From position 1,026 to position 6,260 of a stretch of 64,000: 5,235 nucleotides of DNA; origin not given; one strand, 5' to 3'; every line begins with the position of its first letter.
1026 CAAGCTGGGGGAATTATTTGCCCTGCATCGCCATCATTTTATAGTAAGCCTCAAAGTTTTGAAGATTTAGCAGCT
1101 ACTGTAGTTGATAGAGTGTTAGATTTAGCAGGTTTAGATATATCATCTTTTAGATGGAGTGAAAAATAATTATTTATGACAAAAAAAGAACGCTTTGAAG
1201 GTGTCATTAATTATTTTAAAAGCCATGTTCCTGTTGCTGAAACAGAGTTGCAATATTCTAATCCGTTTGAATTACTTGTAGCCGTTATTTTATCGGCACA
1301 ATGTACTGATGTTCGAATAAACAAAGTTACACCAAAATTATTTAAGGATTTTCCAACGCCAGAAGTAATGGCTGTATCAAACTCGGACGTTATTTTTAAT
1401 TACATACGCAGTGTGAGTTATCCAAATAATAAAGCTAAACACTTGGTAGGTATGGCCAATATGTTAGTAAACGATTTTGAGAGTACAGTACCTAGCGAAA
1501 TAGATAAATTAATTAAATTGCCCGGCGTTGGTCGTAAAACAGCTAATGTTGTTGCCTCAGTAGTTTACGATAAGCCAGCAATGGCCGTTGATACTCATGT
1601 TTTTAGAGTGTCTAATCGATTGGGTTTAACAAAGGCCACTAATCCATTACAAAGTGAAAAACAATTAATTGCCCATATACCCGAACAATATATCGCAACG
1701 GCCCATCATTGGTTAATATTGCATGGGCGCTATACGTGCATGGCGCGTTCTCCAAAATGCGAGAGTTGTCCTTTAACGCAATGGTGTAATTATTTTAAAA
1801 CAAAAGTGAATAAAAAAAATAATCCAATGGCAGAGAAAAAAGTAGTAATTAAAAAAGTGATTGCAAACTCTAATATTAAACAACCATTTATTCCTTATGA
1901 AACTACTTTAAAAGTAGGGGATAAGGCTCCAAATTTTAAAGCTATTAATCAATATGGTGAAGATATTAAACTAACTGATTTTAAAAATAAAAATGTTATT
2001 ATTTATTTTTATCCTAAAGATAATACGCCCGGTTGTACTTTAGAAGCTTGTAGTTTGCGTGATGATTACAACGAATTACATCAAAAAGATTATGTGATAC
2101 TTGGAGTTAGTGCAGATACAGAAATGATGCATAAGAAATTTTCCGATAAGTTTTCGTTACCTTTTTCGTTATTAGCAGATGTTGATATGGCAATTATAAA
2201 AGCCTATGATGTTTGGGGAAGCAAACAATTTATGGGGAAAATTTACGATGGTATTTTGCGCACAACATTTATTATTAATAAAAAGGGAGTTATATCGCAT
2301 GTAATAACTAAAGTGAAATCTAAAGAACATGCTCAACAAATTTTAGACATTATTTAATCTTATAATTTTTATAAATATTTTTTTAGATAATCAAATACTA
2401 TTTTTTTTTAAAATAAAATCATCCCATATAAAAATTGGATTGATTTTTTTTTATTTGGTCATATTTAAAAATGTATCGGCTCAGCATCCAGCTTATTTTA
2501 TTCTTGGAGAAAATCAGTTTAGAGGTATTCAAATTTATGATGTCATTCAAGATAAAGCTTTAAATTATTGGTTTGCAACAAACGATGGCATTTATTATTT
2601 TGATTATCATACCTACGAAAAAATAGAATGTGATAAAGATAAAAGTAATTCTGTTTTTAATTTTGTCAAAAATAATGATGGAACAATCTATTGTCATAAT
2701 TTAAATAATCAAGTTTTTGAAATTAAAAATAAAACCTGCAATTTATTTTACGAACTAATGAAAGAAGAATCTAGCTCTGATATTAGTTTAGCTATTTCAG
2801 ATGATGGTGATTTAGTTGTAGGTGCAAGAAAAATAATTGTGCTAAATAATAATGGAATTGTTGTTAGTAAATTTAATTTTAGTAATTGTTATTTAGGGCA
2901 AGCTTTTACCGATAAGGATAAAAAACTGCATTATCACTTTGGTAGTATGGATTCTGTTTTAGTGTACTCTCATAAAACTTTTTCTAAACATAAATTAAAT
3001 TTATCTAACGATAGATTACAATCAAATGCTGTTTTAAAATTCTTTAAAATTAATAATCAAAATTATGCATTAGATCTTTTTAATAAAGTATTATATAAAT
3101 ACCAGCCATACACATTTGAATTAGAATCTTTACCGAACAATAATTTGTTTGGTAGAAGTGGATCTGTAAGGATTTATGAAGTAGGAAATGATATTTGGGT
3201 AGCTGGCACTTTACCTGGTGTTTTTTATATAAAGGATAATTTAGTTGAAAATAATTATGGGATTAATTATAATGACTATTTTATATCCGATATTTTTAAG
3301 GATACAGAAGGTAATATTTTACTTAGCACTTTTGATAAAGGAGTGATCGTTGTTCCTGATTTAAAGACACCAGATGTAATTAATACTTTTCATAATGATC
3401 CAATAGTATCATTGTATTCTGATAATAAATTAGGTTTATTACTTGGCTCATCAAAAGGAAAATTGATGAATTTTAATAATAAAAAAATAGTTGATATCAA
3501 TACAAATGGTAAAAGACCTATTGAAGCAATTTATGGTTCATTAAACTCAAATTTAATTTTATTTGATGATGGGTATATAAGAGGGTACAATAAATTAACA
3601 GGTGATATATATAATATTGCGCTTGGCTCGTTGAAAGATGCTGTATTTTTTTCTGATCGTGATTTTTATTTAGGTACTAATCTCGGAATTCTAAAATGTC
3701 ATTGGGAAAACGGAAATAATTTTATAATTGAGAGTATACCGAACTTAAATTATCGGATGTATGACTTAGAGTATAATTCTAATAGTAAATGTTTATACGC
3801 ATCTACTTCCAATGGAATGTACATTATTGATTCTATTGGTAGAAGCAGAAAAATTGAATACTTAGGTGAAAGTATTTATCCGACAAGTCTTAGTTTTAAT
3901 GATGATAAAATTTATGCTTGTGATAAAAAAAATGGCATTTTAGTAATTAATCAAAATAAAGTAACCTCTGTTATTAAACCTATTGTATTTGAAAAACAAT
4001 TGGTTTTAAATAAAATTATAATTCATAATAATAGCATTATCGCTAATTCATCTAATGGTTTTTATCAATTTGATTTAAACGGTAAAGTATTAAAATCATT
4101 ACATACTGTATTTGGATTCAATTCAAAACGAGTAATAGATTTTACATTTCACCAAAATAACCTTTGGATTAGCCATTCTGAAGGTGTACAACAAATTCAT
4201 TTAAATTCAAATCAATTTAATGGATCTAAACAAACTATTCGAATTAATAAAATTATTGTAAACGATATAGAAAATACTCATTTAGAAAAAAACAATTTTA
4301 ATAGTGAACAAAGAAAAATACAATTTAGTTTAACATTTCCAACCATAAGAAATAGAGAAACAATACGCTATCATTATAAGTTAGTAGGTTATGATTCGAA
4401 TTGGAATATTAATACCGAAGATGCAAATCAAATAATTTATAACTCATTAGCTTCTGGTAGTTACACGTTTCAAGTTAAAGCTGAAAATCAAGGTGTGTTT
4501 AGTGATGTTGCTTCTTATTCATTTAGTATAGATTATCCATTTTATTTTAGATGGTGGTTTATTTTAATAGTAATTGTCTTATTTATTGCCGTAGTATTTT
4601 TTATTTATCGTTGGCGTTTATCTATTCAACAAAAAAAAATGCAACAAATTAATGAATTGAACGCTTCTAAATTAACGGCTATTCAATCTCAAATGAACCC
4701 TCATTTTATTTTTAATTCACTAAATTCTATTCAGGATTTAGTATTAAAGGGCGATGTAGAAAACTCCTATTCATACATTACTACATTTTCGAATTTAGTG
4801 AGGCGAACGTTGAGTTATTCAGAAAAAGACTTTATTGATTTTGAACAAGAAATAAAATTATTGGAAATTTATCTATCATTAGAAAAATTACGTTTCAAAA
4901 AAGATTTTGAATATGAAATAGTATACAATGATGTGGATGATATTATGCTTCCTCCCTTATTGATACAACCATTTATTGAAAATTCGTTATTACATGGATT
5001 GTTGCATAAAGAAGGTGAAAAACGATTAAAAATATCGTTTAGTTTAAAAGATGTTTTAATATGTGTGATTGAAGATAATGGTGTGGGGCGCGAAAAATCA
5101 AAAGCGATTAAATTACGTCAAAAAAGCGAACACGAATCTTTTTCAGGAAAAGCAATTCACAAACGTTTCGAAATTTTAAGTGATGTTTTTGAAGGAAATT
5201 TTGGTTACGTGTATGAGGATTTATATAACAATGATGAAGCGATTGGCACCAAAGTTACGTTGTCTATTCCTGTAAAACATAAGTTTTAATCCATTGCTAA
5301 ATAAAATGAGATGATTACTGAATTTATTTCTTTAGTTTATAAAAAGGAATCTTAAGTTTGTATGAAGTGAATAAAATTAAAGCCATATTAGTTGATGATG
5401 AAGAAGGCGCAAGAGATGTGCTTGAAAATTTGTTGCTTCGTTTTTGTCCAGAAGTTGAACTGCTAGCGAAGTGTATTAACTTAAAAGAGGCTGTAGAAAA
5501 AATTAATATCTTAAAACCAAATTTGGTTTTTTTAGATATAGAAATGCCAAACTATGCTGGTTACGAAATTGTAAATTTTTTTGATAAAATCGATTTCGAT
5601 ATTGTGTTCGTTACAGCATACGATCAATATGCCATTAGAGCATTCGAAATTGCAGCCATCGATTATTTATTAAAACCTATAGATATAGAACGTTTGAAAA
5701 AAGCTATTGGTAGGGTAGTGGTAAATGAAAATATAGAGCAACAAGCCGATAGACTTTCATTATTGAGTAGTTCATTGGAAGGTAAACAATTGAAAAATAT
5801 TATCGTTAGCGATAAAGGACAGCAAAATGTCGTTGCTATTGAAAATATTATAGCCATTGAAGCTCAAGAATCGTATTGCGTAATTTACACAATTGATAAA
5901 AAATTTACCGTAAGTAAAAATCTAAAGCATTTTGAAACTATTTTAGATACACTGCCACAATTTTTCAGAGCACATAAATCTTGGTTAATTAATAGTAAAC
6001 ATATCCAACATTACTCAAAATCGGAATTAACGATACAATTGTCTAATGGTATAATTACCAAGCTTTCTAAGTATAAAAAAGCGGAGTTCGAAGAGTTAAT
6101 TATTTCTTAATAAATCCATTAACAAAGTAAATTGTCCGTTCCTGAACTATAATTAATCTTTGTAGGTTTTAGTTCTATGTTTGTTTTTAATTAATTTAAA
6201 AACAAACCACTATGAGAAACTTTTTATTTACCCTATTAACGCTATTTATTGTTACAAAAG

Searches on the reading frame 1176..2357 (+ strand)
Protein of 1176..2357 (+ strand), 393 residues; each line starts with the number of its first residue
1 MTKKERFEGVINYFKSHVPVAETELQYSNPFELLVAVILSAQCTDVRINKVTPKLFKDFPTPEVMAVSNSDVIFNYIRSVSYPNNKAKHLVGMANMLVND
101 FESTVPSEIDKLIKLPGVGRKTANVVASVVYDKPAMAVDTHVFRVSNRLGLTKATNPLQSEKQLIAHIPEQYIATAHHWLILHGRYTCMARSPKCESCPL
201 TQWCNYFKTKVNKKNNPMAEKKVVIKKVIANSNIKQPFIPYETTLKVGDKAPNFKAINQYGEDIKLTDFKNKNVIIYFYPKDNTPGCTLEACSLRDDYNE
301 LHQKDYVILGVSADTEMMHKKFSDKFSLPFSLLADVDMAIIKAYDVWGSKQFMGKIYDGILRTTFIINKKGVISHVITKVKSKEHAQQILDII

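Call 88: search_protein_families(library=pfam, proteins=[window:1176-2357:+], max_evalue=0.0001)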
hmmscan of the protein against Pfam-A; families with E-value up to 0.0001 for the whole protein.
window:1176-2357:+ (393 aa): 5 families
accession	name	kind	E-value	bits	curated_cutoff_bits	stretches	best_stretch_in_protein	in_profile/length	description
PF00578.27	AhpC-TSA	-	5.5e-38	130.1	26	1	247-375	1-123/124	AhpC/TSA family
PF08534.16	Redoxin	-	1.1e-21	77.6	26.6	1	246-383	1-138/148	Redoxin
PF00730.31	HhH-GPD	-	2.9e-20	73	26.2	1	35-164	1-102/108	HhH-GPD superfamily base excision DNA repair protein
PF10576.14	EndIII_4Fe-2S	-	1.2e-05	25.9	20.5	1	188-204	1-17/17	Iron-sulfur binding domain of endonuclease III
PF00633.29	HHH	-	4.7e-05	23.5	24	1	109-128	10-29/30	Helix-hairpin-helix motif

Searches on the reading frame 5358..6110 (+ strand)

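Call 88: search_protein_families(library=pfam, proteins=[window:5358-6110:+], max_evalue=0.0001)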
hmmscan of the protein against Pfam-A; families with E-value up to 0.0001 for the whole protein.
window:5358-6110:+ (250 aa): 2 families
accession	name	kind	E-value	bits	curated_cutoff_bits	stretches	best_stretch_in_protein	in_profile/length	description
PF00072.30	Response_reg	-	2.6e-17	63.4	30.2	1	10-117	2-110/111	Response regulator receiver domain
PF04397.21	LytTR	-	1.2e-16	61.2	22.6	1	158-248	5-97/98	LytTr DNA-binding domain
